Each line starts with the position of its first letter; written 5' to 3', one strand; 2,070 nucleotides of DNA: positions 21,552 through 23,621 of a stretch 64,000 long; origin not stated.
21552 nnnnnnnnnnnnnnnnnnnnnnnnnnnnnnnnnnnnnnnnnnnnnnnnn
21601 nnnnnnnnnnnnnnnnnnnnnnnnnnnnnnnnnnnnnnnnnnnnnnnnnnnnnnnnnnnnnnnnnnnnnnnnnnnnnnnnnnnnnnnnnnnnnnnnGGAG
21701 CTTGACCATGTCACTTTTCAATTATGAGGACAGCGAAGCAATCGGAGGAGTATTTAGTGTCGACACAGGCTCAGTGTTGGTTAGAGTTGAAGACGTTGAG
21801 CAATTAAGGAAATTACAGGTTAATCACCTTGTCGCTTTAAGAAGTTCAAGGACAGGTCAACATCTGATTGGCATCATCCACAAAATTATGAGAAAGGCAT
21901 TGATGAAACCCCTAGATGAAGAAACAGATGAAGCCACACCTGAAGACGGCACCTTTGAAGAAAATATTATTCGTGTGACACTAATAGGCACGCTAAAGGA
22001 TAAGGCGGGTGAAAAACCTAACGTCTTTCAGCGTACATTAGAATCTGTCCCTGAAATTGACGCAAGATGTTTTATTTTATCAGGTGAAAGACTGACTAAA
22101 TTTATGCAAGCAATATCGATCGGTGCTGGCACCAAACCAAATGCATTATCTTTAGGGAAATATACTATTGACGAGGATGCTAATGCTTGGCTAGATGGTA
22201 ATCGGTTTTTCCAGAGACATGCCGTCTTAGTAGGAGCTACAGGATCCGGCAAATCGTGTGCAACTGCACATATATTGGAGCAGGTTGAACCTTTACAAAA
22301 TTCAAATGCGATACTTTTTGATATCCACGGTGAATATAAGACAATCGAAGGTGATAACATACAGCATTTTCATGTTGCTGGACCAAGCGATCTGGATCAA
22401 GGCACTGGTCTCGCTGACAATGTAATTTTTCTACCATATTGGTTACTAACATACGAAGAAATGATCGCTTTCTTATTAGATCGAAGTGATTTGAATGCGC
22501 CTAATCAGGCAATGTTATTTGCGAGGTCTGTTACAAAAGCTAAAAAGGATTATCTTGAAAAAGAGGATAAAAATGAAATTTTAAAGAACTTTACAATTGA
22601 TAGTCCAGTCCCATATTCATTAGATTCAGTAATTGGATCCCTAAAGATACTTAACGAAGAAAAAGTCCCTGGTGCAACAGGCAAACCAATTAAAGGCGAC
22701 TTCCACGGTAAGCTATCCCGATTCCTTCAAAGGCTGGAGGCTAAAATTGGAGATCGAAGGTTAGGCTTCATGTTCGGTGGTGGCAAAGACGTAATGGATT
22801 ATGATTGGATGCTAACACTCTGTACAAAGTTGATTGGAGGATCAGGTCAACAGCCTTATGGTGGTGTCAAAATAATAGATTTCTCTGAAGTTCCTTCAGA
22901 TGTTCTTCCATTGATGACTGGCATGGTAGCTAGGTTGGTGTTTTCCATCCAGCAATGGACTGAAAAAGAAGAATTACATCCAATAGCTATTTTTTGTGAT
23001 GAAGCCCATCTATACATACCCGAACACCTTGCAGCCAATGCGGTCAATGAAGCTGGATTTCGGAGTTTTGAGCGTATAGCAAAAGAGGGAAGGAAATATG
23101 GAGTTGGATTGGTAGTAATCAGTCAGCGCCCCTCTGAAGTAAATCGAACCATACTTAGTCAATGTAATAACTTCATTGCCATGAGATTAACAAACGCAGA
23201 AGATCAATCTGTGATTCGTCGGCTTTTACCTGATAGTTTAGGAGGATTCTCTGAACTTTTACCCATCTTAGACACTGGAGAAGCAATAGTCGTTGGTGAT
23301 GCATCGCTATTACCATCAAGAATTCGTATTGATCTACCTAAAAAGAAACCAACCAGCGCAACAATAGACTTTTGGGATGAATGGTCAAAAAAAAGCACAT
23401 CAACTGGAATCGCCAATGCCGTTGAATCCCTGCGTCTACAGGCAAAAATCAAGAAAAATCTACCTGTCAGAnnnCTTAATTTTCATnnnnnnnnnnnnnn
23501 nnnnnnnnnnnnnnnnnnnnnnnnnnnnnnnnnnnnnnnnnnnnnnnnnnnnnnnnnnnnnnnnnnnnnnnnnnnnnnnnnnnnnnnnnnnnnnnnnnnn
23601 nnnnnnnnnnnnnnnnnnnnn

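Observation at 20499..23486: SIR2-HerA two-gene anti-phage island dropped into a catabolic locus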

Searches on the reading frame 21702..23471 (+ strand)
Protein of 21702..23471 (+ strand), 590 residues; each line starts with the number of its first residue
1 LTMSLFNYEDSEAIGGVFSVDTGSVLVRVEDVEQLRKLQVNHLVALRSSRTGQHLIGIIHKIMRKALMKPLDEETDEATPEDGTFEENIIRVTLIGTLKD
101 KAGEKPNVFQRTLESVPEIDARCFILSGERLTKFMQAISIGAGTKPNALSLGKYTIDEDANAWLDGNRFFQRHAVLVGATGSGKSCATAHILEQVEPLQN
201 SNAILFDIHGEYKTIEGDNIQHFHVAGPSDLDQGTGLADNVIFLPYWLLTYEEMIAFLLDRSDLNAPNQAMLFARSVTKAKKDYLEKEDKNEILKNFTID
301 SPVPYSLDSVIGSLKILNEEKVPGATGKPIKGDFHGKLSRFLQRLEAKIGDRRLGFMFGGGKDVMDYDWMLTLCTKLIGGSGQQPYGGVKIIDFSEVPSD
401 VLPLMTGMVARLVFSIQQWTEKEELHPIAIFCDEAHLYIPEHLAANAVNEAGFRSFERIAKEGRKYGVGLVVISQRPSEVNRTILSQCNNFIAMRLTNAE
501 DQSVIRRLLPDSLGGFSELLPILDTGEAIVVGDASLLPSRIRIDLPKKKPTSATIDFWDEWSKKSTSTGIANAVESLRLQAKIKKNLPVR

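Call 3: search_protein_families(library=pfam, proteins=[window:21702-23471:+], max_evalue=0.01)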
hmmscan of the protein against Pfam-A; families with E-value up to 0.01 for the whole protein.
window:21702-23471:+ (590 aa): 5 families
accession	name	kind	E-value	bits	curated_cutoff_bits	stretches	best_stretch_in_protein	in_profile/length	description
PF01935.23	DUF87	-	1.9e-21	77.6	23.2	1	151-411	3-218/220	Helicase HerA, central domain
PF10412.15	TrwB_AAD_bind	-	9.7e-07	28.4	20.5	1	171-212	15-55/387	Type IV secretion-system coupling protein DNA-binding domain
PF05872.18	HerA_C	-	8.1e-06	25.2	22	1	428-506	259-333/502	Helicase HerA-like C-terminal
PF01580.24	FtsK_SpoIIIE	-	7.6e-05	22.7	24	0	162-187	39-55/221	FtsK/SpoIIIE family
PF04851.21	ResIII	-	0.0045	17.3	22.5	0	171-206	23-58/164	Type III restriction enzyme, res subunit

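Call 4: search_protein_families(library=padloc, proteins=[window:21702-23471:+], max_evalue=0.01)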
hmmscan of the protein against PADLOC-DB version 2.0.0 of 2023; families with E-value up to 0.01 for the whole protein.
window:21702-23471:+ (590 aa): 17 families
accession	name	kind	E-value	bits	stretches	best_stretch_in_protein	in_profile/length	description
PDLC04105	HerA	-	9.2e-238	788.5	1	3-582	1-574/576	-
PDLC04104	HerA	-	7.6e-169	559.4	1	202-583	3-377/379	-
PDLC04101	HerA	-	1.9e-156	518.8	1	1-406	1-397/400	-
PDLC04107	HerA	-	7.3e-116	384.5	1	1-306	1-305/306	-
PDLC02188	HerA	-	7.6e-88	293.8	2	327-571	321-570/578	-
PDLC04099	HerA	-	2.7e-81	270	1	3-215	1-213/214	-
PDLC04102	HerA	-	1.1e-68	230.1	2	339-568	413-644/654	-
PDLC04098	HerA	-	7.4e-68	227.7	2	278-566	389-671/686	-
PDLC04106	HerA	-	1.9e-63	213.1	2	280-577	370-662/667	-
PDLC04103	HerA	-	7.1e-48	161.3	2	387-564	399-577/579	-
PDLC02185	HerA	-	1e-47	161.2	2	375-565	393-583/585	-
PDLC04100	HerA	-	4.2e-46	155.8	2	387-565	400-576/580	-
PDLC04097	HerA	-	4.5e-35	119.4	2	386-565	431-615/618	-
PDLC04140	mad8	-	6.2e-20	69.9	1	171-546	27-302/314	mads_8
PDLC01055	HerA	-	4.6e-17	60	2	390-508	384-491/532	Type III coevolved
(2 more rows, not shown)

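Call 5: search_protein_families(library=ncbifam, proteins=[window:21702-23471:+], max_evalue=0.01)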
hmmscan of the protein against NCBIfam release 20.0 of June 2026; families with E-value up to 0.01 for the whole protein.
window:21702-23471:+ (590 aa): 11 families
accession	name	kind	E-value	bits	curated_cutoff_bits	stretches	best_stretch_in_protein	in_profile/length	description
NF042944.1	HerA_antiphage_2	equivalog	3.3e-90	303.5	850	2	332-571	326-570/576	anti-phage-associated helicase HerA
NF042943.1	HerA_antiphage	equivalog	1.8e-44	152.3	800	2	383-561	390-566/566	anti-phage-associated helicase HerA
NF040937.1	HerA_Thermprot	equivalog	4.4e-29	101.2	800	2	389-565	309-483/487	DNA double-strand break repair helicase HerA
NF040819.1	helicase_HerA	equivalog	8.7e-28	97.2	970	2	426-547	402-518/561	DNA double-strand break repair helicase HerA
NF053655.1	CedD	equivalog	1.5e-16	60.2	600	2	419-539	412-521/527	DNA-translocating ATPase CedD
NF033849.1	ser_rich_anae_1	subfamily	2.3e-11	41.8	650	1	423-505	1014-1099/1163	serine-rich protein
NF045975.1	VirB4_plasma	equivalog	5.1e-06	24.5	590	0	173-215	517-558/894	Mbov_0397 family ICE element conjugal transfer ATPase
NF041214.1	plasmid_TraB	equivalog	3.2e-05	22.6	800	0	444-479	355-390/639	plasmid transfer protein TraB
TIGR03925.1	T7SS_EccC_b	equivalog_domain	6.9e-05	21.3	346.55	1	449-507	202-260/564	type VII secretion protein EccCb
NF041017.1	DNA_import_CedB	equivalog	0.0045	15.7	700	0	150-320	255-423/590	DNA import protein CedB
NF045971.1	conju_CD1110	equivalog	0.0075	14.6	325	0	171-215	415-459/752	VirB4-like conjugal transfer ATPase, CD1110 family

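Call 7: search_solved_structures(query=window:21702-23471:+, max_evalue=0.001, show_alignments=2)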
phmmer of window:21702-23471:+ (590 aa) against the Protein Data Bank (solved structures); distinct sequences matched with E-value up to 0.001: 9.
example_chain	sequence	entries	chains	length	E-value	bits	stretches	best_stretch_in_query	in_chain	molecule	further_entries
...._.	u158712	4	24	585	2.4e-77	264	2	328-564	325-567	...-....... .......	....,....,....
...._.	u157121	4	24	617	1.3e-69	238.4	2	325-563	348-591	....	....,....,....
8xau_A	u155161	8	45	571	2.3e-64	221.1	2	331-567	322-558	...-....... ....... | HerA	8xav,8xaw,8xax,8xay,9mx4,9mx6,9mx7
8wiv_A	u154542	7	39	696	5.3e-43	150.6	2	342-583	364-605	Helicase HerA central domain-containing protein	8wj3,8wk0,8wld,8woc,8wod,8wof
8j4u_M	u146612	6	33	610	2e-30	109.1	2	381-563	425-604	Nucleoside triphosphate hydrolase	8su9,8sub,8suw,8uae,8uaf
8yho_A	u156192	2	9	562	3.1e-26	95.2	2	391-544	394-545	DUF87 domain-containing protein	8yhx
4d2i_A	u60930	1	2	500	3e-25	91.9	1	387-572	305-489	HERA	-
9x1l_A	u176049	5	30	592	1.9e-24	89.3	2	426-543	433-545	DNA helicase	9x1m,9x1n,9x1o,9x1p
8wet_A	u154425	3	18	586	1.6e-08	36.8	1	451-508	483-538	TdpA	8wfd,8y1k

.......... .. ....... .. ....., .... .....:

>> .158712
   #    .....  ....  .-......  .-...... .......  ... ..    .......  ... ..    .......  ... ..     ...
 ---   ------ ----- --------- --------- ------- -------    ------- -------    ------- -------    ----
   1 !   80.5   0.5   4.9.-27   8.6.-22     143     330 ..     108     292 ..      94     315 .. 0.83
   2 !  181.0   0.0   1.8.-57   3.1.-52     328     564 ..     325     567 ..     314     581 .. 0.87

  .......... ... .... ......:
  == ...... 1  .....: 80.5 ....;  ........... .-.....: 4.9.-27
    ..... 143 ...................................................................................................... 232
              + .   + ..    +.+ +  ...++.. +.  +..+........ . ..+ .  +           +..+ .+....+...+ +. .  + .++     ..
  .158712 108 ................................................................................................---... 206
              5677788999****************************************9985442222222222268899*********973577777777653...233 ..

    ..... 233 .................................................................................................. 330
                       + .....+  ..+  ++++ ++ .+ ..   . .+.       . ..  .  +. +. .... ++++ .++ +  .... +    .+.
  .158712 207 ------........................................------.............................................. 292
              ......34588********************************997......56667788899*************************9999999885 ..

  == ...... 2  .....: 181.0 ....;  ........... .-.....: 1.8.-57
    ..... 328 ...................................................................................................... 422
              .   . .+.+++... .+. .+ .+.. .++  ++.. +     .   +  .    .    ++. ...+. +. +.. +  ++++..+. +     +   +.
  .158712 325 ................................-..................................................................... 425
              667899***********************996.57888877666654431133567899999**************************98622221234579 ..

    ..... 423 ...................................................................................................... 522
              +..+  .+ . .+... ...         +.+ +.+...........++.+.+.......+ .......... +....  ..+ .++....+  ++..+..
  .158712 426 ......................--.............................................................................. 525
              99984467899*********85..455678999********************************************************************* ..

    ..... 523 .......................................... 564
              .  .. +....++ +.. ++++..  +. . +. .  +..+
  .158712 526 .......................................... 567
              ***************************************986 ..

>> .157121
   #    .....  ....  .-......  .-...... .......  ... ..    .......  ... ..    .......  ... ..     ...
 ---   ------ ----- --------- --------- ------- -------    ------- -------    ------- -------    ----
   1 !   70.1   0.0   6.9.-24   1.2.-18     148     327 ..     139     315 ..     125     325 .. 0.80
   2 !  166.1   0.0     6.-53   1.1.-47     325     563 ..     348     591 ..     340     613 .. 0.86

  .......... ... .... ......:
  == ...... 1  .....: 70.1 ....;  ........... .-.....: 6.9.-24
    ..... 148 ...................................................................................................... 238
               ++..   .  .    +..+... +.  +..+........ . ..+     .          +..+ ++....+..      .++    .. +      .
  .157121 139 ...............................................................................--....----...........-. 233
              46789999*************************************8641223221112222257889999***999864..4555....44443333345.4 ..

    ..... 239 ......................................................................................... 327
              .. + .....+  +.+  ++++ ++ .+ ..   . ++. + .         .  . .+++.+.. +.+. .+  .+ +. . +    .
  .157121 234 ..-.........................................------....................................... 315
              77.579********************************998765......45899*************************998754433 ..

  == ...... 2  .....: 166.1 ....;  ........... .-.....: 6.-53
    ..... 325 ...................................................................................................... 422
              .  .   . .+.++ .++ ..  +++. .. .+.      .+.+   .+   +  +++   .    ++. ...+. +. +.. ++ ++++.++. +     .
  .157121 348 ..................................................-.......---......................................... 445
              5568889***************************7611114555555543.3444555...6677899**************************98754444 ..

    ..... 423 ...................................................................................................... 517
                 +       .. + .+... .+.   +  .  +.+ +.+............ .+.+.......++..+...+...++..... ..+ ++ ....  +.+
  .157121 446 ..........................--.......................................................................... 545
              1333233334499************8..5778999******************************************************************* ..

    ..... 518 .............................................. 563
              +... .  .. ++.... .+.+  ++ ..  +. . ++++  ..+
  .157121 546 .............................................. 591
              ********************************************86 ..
